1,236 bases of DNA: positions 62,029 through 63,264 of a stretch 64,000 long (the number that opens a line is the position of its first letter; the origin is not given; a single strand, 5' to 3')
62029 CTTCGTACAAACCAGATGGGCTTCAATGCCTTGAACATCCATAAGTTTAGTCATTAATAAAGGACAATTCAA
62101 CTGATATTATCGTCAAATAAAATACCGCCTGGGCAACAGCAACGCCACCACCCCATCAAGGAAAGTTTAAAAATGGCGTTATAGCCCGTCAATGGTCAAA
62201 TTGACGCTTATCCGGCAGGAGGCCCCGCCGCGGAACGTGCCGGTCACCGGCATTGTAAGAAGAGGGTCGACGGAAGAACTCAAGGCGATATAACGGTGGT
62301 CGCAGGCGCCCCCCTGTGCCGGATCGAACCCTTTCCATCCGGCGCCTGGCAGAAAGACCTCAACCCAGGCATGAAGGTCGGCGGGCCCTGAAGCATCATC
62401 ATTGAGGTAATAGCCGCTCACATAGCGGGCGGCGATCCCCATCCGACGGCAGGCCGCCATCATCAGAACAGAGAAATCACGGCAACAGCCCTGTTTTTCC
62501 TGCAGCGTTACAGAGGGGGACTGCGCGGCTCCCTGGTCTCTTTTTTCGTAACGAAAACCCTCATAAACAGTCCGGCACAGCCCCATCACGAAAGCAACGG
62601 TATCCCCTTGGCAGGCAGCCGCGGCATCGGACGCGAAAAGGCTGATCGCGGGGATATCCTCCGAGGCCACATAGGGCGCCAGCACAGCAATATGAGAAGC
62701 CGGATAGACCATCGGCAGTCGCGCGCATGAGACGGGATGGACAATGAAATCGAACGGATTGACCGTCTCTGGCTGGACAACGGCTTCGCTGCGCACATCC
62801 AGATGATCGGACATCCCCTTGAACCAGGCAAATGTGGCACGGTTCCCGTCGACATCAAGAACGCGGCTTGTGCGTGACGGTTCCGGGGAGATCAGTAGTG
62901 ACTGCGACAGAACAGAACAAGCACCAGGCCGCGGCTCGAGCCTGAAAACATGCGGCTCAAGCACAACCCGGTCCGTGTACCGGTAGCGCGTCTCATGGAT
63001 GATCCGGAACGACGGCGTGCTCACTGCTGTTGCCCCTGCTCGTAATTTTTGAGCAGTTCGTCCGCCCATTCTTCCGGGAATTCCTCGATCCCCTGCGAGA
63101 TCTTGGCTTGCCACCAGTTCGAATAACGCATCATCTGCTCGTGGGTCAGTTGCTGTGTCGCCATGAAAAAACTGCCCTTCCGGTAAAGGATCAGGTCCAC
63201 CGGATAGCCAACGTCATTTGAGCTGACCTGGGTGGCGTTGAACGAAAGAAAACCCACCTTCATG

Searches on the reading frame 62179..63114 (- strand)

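Call 49: search_protein_families(library=pfam, proteins=[window:62179-63114:-], max_evalue=0.00001)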
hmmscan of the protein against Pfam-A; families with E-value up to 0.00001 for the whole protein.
window:62179-63114:- (311 aa): 2 families
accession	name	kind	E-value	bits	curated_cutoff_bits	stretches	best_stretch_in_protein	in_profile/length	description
PF01841.26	Transglut_core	-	3.4e-22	79.2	23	1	174-265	16-108/108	Transglutaminase-like superfamily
PF08379.15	Bact_transglu_N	-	9.7e-18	65.1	27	1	36-114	1-80/80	Bacterial transglutaminase-like N-terminal region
